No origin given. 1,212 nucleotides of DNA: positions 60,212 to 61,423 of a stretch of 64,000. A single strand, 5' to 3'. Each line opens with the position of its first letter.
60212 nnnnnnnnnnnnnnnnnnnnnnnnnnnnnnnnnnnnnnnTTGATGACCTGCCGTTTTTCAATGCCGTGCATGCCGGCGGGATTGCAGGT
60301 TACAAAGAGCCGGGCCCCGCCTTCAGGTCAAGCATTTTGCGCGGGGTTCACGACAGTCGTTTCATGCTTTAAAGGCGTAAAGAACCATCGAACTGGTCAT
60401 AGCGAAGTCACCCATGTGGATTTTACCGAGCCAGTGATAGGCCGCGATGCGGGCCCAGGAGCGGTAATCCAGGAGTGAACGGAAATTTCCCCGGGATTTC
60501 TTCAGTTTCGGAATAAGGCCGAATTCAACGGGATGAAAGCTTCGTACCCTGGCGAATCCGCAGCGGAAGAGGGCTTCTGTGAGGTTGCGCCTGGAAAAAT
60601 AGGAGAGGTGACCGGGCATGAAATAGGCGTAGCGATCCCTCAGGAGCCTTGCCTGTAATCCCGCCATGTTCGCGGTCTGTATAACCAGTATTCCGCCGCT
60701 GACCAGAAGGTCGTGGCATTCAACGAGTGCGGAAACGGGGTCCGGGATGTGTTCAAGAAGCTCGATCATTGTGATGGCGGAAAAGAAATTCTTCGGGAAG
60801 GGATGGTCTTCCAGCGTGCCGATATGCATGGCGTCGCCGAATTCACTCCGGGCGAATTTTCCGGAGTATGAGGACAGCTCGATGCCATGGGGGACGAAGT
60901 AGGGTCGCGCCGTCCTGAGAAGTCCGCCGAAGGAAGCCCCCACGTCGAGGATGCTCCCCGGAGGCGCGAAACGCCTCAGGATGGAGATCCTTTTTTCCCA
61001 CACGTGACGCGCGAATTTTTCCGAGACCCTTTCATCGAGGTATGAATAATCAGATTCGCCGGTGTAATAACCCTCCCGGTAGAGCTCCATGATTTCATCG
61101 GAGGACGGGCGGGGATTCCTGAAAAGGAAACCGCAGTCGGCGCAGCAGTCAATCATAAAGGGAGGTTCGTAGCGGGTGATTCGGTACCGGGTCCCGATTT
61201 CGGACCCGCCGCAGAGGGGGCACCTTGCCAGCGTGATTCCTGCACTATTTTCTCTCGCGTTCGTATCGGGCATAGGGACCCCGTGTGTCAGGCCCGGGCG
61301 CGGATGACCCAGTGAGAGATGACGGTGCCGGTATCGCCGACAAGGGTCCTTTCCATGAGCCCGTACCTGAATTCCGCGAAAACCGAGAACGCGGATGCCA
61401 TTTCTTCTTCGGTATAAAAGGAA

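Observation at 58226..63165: Uncharacterised four-gene minus-strand operon: ATP-grasp, methyltransferase, Zn-ribbon methyltransferase, LTA-synthase-like transferase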

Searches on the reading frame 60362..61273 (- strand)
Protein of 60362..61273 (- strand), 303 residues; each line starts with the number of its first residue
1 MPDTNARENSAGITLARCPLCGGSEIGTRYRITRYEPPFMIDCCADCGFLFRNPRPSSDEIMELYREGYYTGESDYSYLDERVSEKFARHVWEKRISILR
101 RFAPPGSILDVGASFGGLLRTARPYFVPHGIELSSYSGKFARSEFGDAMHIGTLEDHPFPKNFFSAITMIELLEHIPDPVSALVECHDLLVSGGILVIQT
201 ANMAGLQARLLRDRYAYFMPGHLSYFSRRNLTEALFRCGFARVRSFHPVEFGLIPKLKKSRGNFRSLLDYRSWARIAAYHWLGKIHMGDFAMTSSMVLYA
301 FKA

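Call 3: search_protein_families(library=pfam, proteins=[window:60362-61273:-], max_evalue=0.01)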
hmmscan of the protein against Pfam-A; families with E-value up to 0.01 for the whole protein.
window:60362-61273:- (303 aa): 6 families
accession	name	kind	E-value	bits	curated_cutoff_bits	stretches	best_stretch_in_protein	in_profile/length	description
PF13489.12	Methyltransf_23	-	7.5e-17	62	27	1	89-241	6-160/164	Methyltransferase domain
PF08241.18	Methyltransf_11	-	6.4e-11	43.2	21.2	1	109-198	1-95/95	Methyltransferase domain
PF13649.12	Methyltransf_25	-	3.5e-06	28.1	27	1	108-194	1-97/97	Methyltransferase domain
PF08242.18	Methyltransf_12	-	1.9e-05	25.7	30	1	109-196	1-98/98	Methyltransferase domain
PF13847.12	Methyltransf_31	-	0.00089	19.4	27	1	149-209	58-121/145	Methyltransferase domain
PF08003.17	Methyltransf_9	-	0.0013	18.2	23.8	1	155-247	175-267/315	Protein of unknown function (DUF1698)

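Call 4: search_protein_families(library=ncbifam, proteins=[window:60362-61273:-], max_evalue=0.01)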
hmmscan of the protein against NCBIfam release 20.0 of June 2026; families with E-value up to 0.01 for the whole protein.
window:60362-61273:- (303 aa): 6 families
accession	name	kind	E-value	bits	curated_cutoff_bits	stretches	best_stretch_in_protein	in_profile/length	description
TIGR01983.1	UbiG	equivalog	2.5e-07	30.2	102.95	1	105-203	50-156/228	bifunctional 2-polyprenyl-6-hydroxyphenol methylase/3-demethylubiquinol 3-O-methyltransferase UbiG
TIGR00452.1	TIGR00452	equivalog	6.2e-06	25.2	275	1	154-247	175-269/316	tRNA 5-methoxyuridine(34)/uridine 5-oxyacetic acid(34) synthase CmoB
NF045667.1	MTase_DVU1556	equivalog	2.9e-05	23.6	155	1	99-198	17-119/213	DVU_1556 family methyltransferase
NF011650.0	PRK15068.1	equivalog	0.00013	21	209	1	153-245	180-273/324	tRNA 5-methoxyuridine(34)/uridine 5-oxyacetic acid(34) synthase CmoB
TIGR04345.1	ovoA_Cterm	equivalog_domain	0.0061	16.1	170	0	164-200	135-171/242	putative 4-mercaptohistidine N1-methyltransferase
TIGR03655.1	anti_R_Lar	subfamily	0.0079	16.5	39.6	0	15-53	1-40/55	Lar family restriction alleviation protein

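Call 23: search_solved_structures(query=window:60362-61273:-, max_evalue=0.01)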
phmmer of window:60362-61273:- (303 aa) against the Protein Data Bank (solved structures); distinct sequences matched with E-value up to 0.01: 9.
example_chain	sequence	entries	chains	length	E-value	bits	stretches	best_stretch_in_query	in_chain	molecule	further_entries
1vlm_A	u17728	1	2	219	2.9e-06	30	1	94-262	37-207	SAM-dependent methyltransferase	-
2gs9_A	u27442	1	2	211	1.9e-05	27.3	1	97-210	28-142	Hypothetical protein TT1324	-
4kdr_A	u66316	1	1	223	0.00013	24.5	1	152-207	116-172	3-demethylubiquinone-9 3-methyltransferase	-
5dpm_A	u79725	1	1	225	0.00014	24.5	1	152-207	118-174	Ubiquinone biosynthesis O-methyltransferase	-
4kdc_A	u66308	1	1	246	0.00037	23.1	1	152-206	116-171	3-demethylubiquinone-9 3-methyltransferase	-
2p7h_A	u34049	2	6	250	0.00053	22.5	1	100-205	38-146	Hypothetical protein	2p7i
4ine_A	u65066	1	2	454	0.0033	19.9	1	92-244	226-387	Protein PMT-2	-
7ct8_A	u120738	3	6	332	0.0043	19.5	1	156-244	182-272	tRNA U34 carboxymethyltransferase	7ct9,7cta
3cc8_A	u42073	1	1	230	0.0047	19.4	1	107-240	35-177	Putative methyltransferase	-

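Call 41: find_related_loci(query=A2, collection=metagenome_contigs, flank=10000)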
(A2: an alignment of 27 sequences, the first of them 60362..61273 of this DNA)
Query A2 (303 aa) in metagenome_contigs; peptide patterns used: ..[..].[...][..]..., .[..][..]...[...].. (x = any residue, [..] = any of these).
506 stretches matched a pattern; 264 encode a relative of the query (tblastn E <= 1e-3); the best 80 are kept; 80 distinct loci.
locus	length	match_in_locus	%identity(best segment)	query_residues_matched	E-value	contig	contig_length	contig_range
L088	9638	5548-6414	60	14-302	7e-121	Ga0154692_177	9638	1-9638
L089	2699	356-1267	60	1-302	3e-126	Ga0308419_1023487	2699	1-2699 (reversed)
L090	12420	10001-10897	60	1-303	6e-120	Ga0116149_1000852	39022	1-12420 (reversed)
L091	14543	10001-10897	60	1-303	6e-120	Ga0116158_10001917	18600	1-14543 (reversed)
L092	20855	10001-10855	63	18-302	6e-119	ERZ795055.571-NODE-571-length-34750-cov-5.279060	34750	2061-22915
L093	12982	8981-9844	58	15-302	4e-118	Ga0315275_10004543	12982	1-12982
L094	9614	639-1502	60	15-302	3e-118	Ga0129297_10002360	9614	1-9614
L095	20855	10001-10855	60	18-302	7e-117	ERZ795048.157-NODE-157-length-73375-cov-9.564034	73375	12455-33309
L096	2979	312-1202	59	9-302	9e-121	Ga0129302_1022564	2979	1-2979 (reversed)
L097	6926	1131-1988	59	17-302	4e-116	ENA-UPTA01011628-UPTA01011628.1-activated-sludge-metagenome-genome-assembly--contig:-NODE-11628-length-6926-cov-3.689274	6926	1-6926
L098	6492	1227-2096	60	13-302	2e-115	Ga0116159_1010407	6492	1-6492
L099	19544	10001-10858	59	17-302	7e-115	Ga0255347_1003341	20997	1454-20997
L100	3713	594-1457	60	15-302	1e-116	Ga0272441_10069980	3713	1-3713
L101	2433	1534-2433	56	3-302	2e-119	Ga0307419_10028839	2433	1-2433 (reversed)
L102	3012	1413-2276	56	15-302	4e-117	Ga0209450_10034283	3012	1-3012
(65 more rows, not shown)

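Call 48: search_solved_structures(query=A2, max_evalue=0.001)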
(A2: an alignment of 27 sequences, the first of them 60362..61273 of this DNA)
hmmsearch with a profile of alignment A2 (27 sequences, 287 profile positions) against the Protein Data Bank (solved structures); distinct sequences matched with E-value up to 0.001: 39.
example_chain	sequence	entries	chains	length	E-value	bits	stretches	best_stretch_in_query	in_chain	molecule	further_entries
3cc8_A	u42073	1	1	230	3.7e-13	52.9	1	66-229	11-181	Putative methyltransferase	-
1vlm_A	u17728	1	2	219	1.5e-12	50.9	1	74-232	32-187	SAM-dependent methyltransferase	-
4kdr_A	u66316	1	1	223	9.9e-10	41.6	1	92-192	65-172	3-demethylubiquinone-9 3-methyltransferase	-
5dpm_A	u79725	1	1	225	1e-09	41.6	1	92-192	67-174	Ubiquinone biosynthesis O-methyltransferase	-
4kdc_A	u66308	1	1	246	1.6e-09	41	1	92-191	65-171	3-demethylubiquinone-9 3-methyltransferase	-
3l8d_A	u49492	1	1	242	2.8e-09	40.2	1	81-183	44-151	Methyltransferase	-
4krh_A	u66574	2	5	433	1.6e-07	34.4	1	77-230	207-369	Phosphoethanolamine N-methyltransferase 2 | Phospholethanolamine N-methyltransferase 2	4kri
8ys9_A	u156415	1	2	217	4.9e-07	32.8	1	92-199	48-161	Phosphatidylethanolamine N-methyltransferase/phosphatidyl-N-methylethanolamine N-methyltra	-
2p7h_A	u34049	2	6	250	5.3e-07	32.7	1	81-191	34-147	Hypothetical protein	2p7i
4ine_A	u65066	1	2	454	7.4e-07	32.2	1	77-229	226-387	Protein PMT-2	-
3mgg_A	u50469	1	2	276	1.3e-06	31.4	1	77-185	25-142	Methyltransferase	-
6uak_A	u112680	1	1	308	2.8e-06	30.3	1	91-190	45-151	SAM dependent methyltransferase LahSB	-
3bus_A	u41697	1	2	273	3.5e-06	30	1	90-183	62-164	Methyltransferase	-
3uj6_A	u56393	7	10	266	6.5e-06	29.1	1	89-229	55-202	Phosphoethanolamine N-methyltransferase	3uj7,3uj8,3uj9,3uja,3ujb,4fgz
1ve3_A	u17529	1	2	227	6.8e-06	29.1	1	84-191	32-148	hypothetical protein PH0226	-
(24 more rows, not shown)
